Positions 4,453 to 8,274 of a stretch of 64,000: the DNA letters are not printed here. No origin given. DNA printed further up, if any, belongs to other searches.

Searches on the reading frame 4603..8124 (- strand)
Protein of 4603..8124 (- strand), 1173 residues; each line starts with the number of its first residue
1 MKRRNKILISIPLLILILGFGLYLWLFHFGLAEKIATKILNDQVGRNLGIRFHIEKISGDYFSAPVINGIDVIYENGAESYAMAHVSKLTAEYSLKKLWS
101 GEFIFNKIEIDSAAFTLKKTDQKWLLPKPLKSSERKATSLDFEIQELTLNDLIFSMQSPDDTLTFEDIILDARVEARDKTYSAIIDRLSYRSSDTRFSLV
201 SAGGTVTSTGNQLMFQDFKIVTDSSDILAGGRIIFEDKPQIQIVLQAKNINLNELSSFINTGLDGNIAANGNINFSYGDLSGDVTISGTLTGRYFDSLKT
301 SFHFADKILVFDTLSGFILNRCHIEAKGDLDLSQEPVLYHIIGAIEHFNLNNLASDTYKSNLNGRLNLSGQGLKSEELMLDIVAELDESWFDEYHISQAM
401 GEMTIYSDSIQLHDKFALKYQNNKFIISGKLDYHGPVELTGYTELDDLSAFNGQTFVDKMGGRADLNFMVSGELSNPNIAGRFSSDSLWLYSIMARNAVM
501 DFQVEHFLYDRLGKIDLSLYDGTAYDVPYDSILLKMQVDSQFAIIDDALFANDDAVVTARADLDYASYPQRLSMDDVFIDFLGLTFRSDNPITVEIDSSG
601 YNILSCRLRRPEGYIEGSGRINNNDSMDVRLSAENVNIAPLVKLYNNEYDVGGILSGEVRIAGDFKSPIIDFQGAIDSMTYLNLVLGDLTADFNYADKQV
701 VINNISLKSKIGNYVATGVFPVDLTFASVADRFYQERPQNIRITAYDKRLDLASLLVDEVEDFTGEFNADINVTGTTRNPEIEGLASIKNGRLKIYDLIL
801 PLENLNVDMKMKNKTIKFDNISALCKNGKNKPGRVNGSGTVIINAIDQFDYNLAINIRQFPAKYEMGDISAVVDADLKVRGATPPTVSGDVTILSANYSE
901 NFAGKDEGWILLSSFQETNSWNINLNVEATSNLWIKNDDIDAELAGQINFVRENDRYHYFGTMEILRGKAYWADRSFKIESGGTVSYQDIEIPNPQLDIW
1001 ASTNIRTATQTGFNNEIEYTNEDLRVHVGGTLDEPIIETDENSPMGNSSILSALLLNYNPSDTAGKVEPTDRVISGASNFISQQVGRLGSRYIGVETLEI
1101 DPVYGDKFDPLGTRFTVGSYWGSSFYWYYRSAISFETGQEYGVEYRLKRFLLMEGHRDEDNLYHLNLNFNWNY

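Call 63: search_protein_families(library=pfam, proteins=[window:4603-8124:-], max_evalue=0.00001)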
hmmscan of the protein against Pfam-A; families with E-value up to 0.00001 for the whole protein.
window:4603-8124:- (1173 aa): 4 families
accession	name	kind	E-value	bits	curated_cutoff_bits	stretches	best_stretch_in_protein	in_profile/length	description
PF04357.19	TamB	-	1.4e-38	133.7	22.4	1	832-1173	10-381/381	TamB, inner membrane protein subunit of TAM complex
PF05170.20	AsmA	-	1.9e-11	43.9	29.8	0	1-149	1-141/607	AsmA family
PF13116.12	YhdP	-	4.9e-09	35.1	46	0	6-273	9-236/1224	YhdP protein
PF05359.17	DUF748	-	2.2e-06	26.5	50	1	6-151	16-161/1037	Domain of Unknown Function (DUF748)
